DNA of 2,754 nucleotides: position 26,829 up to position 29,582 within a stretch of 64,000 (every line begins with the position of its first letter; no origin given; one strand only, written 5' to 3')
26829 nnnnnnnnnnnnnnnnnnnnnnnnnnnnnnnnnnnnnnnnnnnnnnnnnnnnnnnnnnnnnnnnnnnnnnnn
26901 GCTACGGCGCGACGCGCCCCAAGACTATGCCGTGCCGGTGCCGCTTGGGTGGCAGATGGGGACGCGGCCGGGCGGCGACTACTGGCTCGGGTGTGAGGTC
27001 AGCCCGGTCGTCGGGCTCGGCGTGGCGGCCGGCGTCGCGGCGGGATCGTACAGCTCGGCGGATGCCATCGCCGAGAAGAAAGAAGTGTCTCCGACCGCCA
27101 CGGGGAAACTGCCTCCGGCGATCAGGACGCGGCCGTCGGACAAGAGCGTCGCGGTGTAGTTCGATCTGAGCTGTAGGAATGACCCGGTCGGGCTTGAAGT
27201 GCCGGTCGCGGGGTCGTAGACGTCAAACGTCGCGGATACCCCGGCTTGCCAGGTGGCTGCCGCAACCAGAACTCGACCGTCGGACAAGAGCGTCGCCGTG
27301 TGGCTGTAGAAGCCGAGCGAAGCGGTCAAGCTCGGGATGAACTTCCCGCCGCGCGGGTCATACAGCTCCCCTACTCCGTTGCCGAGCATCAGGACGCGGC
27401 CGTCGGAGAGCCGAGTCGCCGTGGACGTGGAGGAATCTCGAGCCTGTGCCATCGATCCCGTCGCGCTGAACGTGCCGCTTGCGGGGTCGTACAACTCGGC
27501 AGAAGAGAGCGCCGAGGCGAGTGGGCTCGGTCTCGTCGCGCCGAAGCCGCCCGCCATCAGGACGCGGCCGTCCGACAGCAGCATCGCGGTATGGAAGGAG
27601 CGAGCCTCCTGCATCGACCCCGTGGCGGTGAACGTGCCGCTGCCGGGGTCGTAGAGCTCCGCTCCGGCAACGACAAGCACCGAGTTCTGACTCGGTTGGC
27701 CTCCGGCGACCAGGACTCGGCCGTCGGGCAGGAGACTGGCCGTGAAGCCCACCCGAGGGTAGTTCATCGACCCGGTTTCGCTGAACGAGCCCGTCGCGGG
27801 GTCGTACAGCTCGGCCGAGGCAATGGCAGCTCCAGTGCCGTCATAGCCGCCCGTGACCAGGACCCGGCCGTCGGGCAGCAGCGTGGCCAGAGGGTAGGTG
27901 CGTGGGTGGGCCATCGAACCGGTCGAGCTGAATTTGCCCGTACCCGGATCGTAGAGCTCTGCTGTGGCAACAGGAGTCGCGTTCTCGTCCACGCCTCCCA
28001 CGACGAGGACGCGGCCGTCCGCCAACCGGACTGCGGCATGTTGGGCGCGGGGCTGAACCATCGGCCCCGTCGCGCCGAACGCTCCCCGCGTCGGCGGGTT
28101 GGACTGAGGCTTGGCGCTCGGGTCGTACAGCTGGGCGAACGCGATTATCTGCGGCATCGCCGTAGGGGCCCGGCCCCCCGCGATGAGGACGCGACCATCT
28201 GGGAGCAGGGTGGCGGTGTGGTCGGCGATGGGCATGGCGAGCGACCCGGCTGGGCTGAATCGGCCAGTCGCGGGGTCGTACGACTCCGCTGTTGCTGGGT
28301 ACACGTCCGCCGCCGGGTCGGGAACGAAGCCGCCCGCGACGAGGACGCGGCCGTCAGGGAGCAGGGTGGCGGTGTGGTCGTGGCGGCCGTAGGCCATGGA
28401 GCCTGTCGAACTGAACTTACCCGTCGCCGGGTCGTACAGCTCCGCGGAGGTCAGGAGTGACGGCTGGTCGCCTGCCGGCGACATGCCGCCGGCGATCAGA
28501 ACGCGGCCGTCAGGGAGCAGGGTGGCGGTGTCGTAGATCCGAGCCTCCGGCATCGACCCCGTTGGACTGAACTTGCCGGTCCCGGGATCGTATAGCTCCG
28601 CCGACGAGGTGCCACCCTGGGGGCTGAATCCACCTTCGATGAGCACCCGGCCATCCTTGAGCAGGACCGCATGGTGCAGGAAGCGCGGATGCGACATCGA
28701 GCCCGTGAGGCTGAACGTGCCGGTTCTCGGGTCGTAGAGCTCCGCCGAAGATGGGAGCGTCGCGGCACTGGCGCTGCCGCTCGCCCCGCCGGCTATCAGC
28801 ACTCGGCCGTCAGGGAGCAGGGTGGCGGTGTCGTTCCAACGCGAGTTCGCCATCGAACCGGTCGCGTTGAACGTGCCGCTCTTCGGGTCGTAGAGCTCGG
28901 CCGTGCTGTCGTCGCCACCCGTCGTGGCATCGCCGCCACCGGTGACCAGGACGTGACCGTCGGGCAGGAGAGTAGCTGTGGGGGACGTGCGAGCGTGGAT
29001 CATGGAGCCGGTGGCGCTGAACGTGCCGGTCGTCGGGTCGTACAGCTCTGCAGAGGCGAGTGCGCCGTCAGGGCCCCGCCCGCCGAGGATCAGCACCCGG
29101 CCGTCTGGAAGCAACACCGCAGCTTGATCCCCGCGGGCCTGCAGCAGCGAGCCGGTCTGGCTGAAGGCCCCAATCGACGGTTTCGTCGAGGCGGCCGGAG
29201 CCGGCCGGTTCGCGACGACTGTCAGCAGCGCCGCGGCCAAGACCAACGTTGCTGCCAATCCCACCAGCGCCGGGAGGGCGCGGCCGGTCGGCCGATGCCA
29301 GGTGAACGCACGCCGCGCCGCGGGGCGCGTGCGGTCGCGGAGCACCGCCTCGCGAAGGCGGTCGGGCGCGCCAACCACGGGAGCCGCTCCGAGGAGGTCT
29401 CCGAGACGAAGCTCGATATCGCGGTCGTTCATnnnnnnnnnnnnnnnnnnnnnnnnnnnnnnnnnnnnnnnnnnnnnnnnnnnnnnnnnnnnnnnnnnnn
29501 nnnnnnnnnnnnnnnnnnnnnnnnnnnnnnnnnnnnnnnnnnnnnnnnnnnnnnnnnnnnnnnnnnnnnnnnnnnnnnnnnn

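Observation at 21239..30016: Two paralogous ECF sigma / giant beta-propeller membrane protein pairs convergently flank amt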

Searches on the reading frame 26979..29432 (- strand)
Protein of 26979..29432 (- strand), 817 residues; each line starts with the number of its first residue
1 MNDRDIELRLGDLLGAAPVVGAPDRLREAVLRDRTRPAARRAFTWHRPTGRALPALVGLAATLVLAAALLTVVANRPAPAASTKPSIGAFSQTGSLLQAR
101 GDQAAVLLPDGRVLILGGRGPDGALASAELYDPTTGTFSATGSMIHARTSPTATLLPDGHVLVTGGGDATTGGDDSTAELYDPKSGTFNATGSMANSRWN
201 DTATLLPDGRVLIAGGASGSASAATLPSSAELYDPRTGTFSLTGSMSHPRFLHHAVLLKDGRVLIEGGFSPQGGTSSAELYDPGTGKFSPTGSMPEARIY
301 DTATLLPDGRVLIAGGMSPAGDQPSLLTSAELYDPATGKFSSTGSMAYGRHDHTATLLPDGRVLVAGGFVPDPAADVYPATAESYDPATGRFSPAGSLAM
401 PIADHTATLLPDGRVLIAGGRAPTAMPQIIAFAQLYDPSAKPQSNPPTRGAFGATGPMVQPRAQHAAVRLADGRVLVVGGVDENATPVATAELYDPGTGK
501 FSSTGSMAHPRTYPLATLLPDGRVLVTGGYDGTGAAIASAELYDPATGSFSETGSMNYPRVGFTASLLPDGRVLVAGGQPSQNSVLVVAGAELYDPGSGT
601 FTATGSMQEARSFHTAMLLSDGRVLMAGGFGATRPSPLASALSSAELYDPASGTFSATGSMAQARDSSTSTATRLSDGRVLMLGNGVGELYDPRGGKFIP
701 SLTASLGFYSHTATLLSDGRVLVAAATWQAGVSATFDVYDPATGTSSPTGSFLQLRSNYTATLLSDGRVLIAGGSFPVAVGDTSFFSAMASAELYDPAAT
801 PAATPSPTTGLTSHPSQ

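Call 8: search_protein_families(library=pfam, proteins=[window:26979-29432:-], max_evalue=0.01)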
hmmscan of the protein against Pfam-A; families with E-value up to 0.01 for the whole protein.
window:26979-29432:- (817 aa): 18 families
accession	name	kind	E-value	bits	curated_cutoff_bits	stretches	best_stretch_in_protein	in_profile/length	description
PF13418.12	Kelch_4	-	4.1e-68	225.6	21.6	8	99-139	1-42/49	Galactose oxidase, central domain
PF13964.12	Kelch_6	-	4.6e-65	214.1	25.3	7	516-560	6-50/50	Kelch motif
PF01344.31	Kelch_1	-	3.6e-53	177.1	20.1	5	466-507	5-45/46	Kelch motif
PF07646.21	Kelch_2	-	6.4e-36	120.9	21.3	1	512-556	2-47/48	Kelch motif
PF13415.12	Kelch_3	-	7.2e-36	122.1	22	3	522-567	2-47/48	Galactose oxidase, central domain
PF24681.1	Kelch_KLHDC2_KLHL20_DRC7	-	2.6e-22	79.6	50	2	405-629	2-221/221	KLHDC2/KLHL20/DRC7 Kelch-repeats domain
PF24981.1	Beta-prop_ATRN-LZTR1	-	3.4e-22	79.5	50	3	457-656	35-249/289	Attractin/LZTR1 beta-propeller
PF07250.17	Glyoxal_oxid_N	-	7.5e-21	74.9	37.5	1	130-218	50-137/243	Glyoxal oxidase N-terminus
PF25210.1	Kelch_FKB95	-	8.5e-14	52.2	70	0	124-191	56-123/268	FKB95, Kelch-repeats domain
PF17164.10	DUF5122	-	1.6e-09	38.3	27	0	359-370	2-13/36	Domain of unknown function (DUF5122) beta-propeller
PF18755.6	RAMA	-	3.1e-07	30.7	35.2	0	347-370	40-64/107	Restriction Enzyme Adenine Methylase Associated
PF13540.12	RCC1_2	-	3.3e-05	24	22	0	612-628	8-24/30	Regulator of chromosome condensation (RCC1) repeat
PF15232.11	DUF4585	-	0.00022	21.6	27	0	322-340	22-40/73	Domain of unknown function (DUF4585)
PF19462.4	DUF5999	-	0.00035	21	27.5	0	200-212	40-52/57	Family of unknown function (DUF5999)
PF02698.23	DUF218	-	0.00065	20.1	27.6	0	585-636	2-40/133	DUF218 domain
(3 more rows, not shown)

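Call 16: find_homologous_proteins(query=window:26979-29432:-)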
Query window:26979-29432:- (817 aa): 8000 proteins with E <= 0.001 among 8000 candidates; the best 120 are listed.
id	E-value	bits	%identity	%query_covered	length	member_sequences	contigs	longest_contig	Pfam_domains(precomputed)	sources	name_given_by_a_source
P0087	0.0e+0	1555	90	100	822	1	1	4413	PF18755.7,PF07646.22,PF13418.13,PF07250.18,PF13964.13,PF24681.2,PF13415.13,PF24981.2,PF12904.14,PF01344.32,PF25210.2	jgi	jgi:WD40 repeat protein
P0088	0.0e+0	1257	75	99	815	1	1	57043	PF07646.22,PF13418.13,PF07250.18,PF13964.13,PF24681.2,PF13415.13,PF24981.2,PF01344.32,PF25210.2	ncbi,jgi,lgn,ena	ncbi:MAG: kelch repeat-containing protein [Candidatus Limnocylindrales bacterium]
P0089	0.0e+0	1206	74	99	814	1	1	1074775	PF24996.1,PF07646.22,PF13418.13,PF07250.18,PF13964.13,PF24681.2,PF13415.13,PF24981.2,PF01344.32,PF25210.2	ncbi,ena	-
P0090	0.0e+0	1030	67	98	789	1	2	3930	PF07646.22,PF13418.13,PF24681.2,PF17164.11,PF13415.13,PF15232.12,PF24981.2,PF01344.32,PF25210.2,PF18755.7,PF07250.18,PF13964.13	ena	-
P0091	7.7e-272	923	85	64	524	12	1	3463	PF07646.22,PF13418.13,PF07250.18,PF13964.13,PF24681.2,PF17164.11,PF13415.13,PF24981.2,PF01344.32,PF25210.2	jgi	jgi:hypothetical protein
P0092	1.8e-252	859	46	87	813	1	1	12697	PF24996.1,PF07646.22,PF13418.13,PF07250.18,PF13964.13,PF24681.2,PF13415.13,PF24981.2,PF01344.32,PF25210.2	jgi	jgi:N-acetylneuraminic acid mutarotase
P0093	1.7e-249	849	48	88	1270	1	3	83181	PF28033.1,PF07646.22,PF13418.13,PF25059.2,PF24681.2,PF17164.11,PF13415.13,PF24981.2,PF01344.32,PF25210.2,PF16656.12,PF18755.7,PF07250.18,PF13964.13,PF25369.2,PF21466.4,PF05345.19,PF00400.39,PF00041.28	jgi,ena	-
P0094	2.4e-245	835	39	87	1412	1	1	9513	PF07646.22,PF13418.13,PF24681.2,PF13415.13,PF01833.31,PF24981.2,PF01344.32,PF25210.2,PF18755.7,PF24996.1,PF07250.18,PF13964.13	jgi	jgi:N-acetylneuraminic acid mutarotase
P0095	3.9e-241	821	40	89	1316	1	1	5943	PF24996.1,PF07646.22,PF13418.13,PF07250.18,PF13964.13,PF24681.2,PF13415.13,PF01833.31,PF24981.2,PF01344.32,PF25210.2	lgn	-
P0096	2.4e-240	819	41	88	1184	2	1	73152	PF07646.22,PF13418.13,PF24681.2,PF17164.11,PF13415.13,PF24981.2,PF01344.32,PF25210.2,PF18755.7,PF24996.1,PF07250.18,PF13964.13,PF13854.13,PF25369.2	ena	-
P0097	1.7e-237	809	46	86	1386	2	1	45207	PF07646.22,PF13418.13,PF24681.2,PF17164.11,PF13415.13,PF24981.2,PF13540.13,PF01344.32,PF25210.2,PF18755.7,PF24996.1,PF07250.18,PF13964.13,PF19077.7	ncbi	-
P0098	1.7e-236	806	45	78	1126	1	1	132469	PF07646.22,PF13418.13,PF24681.2,PF17164.11,PF13415.13,PF24981.2,PF01344.32,PF25210.2,PF18755.7,PF24996.1,PF07250.18,PF13964.13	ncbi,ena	-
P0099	9.0e-229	780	46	78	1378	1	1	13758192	PF07495.20,PF07646.22,PF13418.13,PF24681.2,PF13415.13,PF13750.13,PF24981.2,PF01344.32,PF25210.2,PF17936.8,PF24996.1,PF07250.18,PF13964.13,PF09136.17,PF19077.7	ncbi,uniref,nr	ncbi:kelch repeat-containing protein [Archangium lansingense]|uniref:Ig-like domain-containing prote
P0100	1.2e-227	777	47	88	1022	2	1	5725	PF07646.22,PF13418.13,PF12768.14,PF24681.2,PF17164.11,PF13415.13,PF24981.2,PF01344.32,PF25210.2,PF18755.7,PF24996.1,PF07250.18,PF13964.13,PF13854.13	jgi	jgi:N-acetylneuraminic acid mutarotase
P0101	3.1e-224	765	47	72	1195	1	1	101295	PF18755.7,PF24996.1,PF07646.22,PF13418.13,PF07250.18,PF13964.13,PF24681.2,PF13415.13,PF24981.2,PF01344.32,PF25210.2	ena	-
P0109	1.4e-208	714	39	92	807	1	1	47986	PF07646.22,PF13418.13,PF07250.18,PF13964.13,PF24681.2,PF13415.13,PF24981.2,PF01344.32,PF25210.2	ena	-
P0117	2.0e-200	687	75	55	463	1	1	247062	PF07646.22,PF13418.13,PF07250.18,PF13964.13,PF24681.2,PF13415.13,PF24981.2,PF01344.32,PF25210.2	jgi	jgi:hypothetical protein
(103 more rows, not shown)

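Call 17: find_encoding_contigs(protein=P0089, flank=10000, max_places=2)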
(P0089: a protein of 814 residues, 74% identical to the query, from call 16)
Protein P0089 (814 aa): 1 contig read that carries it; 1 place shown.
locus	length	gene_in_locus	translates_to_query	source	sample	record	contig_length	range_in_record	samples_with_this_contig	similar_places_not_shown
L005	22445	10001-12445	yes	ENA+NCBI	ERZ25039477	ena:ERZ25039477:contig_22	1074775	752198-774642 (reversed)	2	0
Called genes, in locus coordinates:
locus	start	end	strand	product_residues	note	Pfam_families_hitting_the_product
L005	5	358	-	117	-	-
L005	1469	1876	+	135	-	PF09946:DUF2178 (faint)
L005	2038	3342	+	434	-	PF00005:ABC_tran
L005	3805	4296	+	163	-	PF12698:ABC2_membrane_3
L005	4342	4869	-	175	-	PF01068:DNA_ligase_A_M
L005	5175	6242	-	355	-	PF03976:PPK2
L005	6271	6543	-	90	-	-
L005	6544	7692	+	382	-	PF07690:MFS_1, PF12832:MFS_1_like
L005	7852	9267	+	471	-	PF00206:Lyase_1, PF14698:ASL_C2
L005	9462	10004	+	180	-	PF04542:Sigma70_r2, PF07638:Sigma70_ECF (faint), PF08281:Sigma70_r4_2, PF04545:Sigma70_r4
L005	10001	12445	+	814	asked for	PF01344:Kelch_1 (faint), PF07250:Glyoxal_oxid_N (faint), PF07646:Kelch_2 (faint), PF13415:Beta-prop_FBX42 (faint), PF13418:Beta-prop_TYW4 (faint), PF13964:Beta-prop_Calicin (faint), PF24981:Beta-prop_ATRN-LZTR1 (faint), PF24681:Kelch_KLHDC2_KLHL20_DRC7, +2 more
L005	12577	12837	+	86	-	-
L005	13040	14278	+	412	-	PF00909:Ammonium_transp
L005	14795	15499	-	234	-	PF00072:Response_reg, PF00486:Trans_reg_C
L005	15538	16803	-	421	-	PF01590:GAF, PF13185:GAF_2, PF13492:GAF_3, PF13581:HATPase_c_2 (faint), PF00512:HisKA, PF02518:HATPase_c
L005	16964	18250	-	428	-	PF00764:Arginosuc_synth, PF20979:Arginosuc_syn_C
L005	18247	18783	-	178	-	PF01316:Arg_repressor, PF02863:Arg_repressor_C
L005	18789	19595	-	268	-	PF00696:AA_kinase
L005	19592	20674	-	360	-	PF01960:ArgJ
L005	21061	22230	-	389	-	PF01118:Semialdhyde_dh, PF02774:Semialdhyde_dhC, PF22698:Semialdhyde_dhC_1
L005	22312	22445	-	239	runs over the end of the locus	PF02517:Rce1-like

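Call 18: find_encoding_contigs(protein=P0088, flank=10000, max_places=2)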
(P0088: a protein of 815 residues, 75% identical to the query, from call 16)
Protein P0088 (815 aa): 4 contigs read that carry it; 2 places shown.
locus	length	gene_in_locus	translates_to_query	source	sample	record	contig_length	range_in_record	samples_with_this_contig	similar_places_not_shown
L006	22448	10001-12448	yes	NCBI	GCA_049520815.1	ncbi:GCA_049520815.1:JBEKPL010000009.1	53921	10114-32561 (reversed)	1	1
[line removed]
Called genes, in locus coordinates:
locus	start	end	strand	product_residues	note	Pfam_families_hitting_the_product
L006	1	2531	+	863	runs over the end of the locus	PF00690:Cation_ATPase_N, PF00122:E1-E2_ATPase, PF00702:Hydrolase, PF00689:Cation_ATPase_C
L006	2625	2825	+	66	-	PF12844:HTH_19 (weak), PF01381:HTH_3, PF13560:HTH_31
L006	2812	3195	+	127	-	PF09946:DUF2178 (weak)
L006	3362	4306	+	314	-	PF00005:ABC_tran, PF13304:AAA_21, PF13732:DrrA1-3_C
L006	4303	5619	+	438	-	PF12698:ABC2_membrane_3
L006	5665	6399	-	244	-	PF01068:DNA_ligase_A_M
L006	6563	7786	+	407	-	PF03825:Nuc_H_symport (weak), PF07690:MFS_1, PF12832:MFS_1_like, PF07690:MFS_1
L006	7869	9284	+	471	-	PF00206:Lyase_1, PF14698:ASL_C2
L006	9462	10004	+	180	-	PF04542:Sigma70_r2, PF07638:Sigma70_ECF (weak), PF08281:Sigma70_r4_2, PF04545:Sigma70_r4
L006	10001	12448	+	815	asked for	PF07250:Glyoxal_oxid_N (faint), PF07646:Kelch_2 (faint), PF13415:Beta-prop_FBX42 (faint), PF13418:Beta-prop_TYW4 (faint), PF24681:Kelch_KLHDC2_KLHL20_DRC7 (weak), PF24981:Beta-prop_ATRN-LZTR1 (faint), PF24681:Kelch_KLHDC2_KLHL20_DRC7 (weak), PF01344:Kelch_1 (weak), +2 more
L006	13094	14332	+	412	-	PF00909:Ammonium_transp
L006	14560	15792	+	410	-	PF00909:Ammonium_transp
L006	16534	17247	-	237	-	PF00072:Response_reg, PF00486:Trans_reg_C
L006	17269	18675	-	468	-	PF01590:GAF, PF13185:GAF_2, PF13492:GAF_3, PF13581:HATPase_c_2 (faint), PF00512:HisKA, PF02518:HATPase_c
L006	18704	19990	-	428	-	PF00764:Arginosuc_synth, PF20979:Arginosuc_syn_C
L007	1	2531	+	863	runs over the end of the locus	PF00690:Cation_ATPase_N, PF00122:E1-E2_ATPase, PF00702:Hydrolase, PF00689:Cation_ATPase_C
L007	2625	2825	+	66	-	PF12844:HTH_19 (weak), PF01381:HTH_3, PF13560:HTH_31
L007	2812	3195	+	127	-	PF09946:DUF2178 (weak)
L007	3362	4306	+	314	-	PF00005:ABC_tran, PF13304:AAA_21, PF13732:DrrA1-3_C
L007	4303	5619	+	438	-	PF12698:ABC2_membrane_3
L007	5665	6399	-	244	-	PF01068:DNA_ligase_A_M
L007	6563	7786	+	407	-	PF03825:Nuc_H_symport (weak), PF07690:MFS_1, PF12832:MFS_1_like, PF07690:MFS_1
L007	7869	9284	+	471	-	PF00206:Lyase_1, PF14698:ASL_C2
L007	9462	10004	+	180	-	PF04542:Sigma70_r2, PF07638:Sigma70_ECF (weak), PF08281:Sigma70_r4_2, PF04545:Sigma70_r4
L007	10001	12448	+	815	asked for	PF07250:Glyoxal_oxid_N (faint), PF07646:Kelch_2 (faint), PF13415:Beta-prop_FBX42 (faint), PF13418:Beta-prop_TYW4 (faint), PF24681:Kelch_KLHDC2_KLHL20_DRC7 (weak), PF24981:Beta-prop_ATRN-LZTR1 (faint), PF24681:Kelch_KLHDC2_KLHL20_DRC7 (weak), PF01344:Kelch_1 (weak), +2 more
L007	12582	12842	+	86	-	-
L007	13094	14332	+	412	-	PF00909:Ammonium_transp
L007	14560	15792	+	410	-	PF00909:Ammonium_transp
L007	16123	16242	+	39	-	-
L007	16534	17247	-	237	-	PF00072:Response_reg, PF00486:Trans_reg_C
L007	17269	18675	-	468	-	PF01590:GAF, PF13185:GAF_2, PF13492:GAF_3, PF13581:HATPase_c_2 (faint), PF00512:HisKA, PF02518:HATPase_c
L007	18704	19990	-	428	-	PF00764:Arginosuc_synth, PF20979:Arginosuc_syn_C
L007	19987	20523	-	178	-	PF01316:Arg_repressor, PF02863:Arg_repressor_C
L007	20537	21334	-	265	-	PF00696:AA_kinase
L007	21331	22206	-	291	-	?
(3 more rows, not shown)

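Call 19: find_encoding_contigs(protein=P0109, flank=6000, max_places=2)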
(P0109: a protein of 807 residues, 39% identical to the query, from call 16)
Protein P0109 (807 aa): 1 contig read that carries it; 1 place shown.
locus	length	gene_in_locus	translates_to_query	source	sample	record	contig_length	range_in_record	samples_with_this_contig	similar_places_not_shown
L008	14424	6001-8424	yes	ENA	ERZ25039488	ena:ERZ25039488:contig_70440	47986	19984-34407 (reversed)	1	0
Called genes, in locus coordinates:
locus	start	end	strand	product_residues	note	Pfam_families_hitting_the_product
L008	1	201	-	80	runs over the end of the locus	-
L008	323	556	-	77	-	-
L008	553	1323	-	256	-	PF07676:PD40 (faint), PF12894:ANAPC4_WD40 (faint), PF23381:Beta-prop_IFT122_1st (faint)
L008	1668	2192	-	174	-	PF04542:Sigma70_r2, PF08281:Sigma70_r4_2, PF04545:Sigma70_r4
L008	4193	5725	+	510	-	-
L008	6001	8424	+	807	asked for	PF25210:Kelch_FKB95 (faint), PF01344:Kelch_1 (faint), PF07250:Glyoxal_oxid_N (faint), PF07646:Kelch_2 (faint), PF13418:Beta-prop_TYW4 (faint), PF13964:Beta-prop_Calicin (faint), PF24681:Kelch_KLHDC2_KLHL20_DRC7, PF13415:Beta-prop_FBX42 (weak), +1 more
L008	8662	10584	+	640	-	PF04542:Sigma70_r2, PF04545:Sigma70_r4, PF08281:Sigma70_r4_2, PF25021:TEN_NHL (faint), PF01436:NHL (faint)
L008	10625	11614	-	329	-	-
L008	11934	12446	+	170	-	PF03724:META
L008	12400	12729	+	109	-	PF03724:META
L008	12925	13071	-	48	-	-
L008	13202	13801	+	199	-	-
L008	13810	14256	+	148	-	PF10604:Polyketide_cyc2, PF08327:AHSA1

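Call 37: search_protein_families(library=ncbifam, proteins=[window:26982-29432:-], max_evalue=0.01)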
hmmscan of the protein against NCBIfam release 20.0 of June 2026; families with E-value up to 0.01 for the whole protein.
window:26982-29432:- (817 aa): 2 families
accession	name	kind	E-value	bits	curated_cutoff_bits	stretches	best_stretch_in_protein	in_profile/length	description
NF052501.1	RdCuOxGlxASco2837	equivalog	1.1e-45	156.1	800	4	448-685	273-518/645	radical copper oxidase GlxA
TIGR02608.1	delta_60_rpt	domain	1.2e-25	89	76.5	0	760-788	5-32/55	delta-60 repeat domain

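Call 75: predict_structure(alignment_id=A4)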
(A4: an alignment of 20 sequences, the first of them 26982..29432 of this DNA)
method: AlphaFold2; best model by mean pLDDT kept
length: 817 residues; sequences in the alignment: 20
mean_pLDDT: 80.4   pTM: 0.61
mean pLDDT of the five models: 80.4, 80.0, 77.8, 77.3, 75.8
residues with pLDDT >= 90: 374; 70-90: 249; 50-70: 109; < 50: 85
segments of 3 or more residues with pLDDT < 50: 1-7, 17-21, 39-54, 70-87, 443-445, 634-637, 729-734, 803-817
pLDDT, mean of each block of 10 residues (from residue 1): 46 49 55 52 37 52 59 38 44 78 95 93 84 89 87 95 79 75 94 87 96 89 83 95 91 95 94 88 95 89 96 87 76 95 88 95 92 64 91 79 91 93 62 85 58 86 95 96 91 94 93 94 94 86 96 90 94 94 79 95 91 92 93 57 89 89 70 91 76 84 55 88 70 61 71 80 94 78 70 85 36 27
secondary structure, 60 per line:
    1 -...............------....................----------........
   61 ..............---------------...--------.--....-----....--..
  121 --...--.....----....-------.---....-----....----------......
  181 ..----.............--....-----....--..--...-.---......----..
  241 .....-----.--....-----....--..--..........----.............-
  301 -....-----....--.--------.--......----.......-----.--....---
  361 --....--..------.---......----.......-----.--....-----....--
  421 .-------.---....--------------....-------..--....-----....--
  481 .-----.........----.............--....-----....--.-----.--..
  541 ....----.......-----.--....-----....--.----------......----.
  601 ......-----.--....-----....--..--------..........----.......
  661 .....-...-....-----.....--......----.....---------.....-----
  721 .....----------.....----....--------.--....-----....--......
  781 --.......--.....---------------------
elements in order (helices of 4 or more, strands of 3 or more residues): H2-16 H23-42 H53-74 E90-92 E104-107 E113-116 E123-125 E128-132 E137-140 E152-155 E161-164 E175-182 E187-199 E202-205 E211-214 E229-234 E239-245 E254-257 E263-266 E273-282 E287-299 E302-305 E311-314 E329-334 E339-345 E354-357 E363-366 E381-386 E391-397 E406-409 E415-418 E433-436 E451-454 E466-469 E475-478 E487-495 E500-512 E515-518 E524-527 E539-544 E549-555 E564-567 E573-576 E590-595 E600-606 E615-618 E624-627 E640-649 E654-665 E671-674 E680-684 E687-692 E697-701 E711-715 E721-725 E736-740 E745-748 E760-763 E769-772 E775-780 E783-789 E792-796
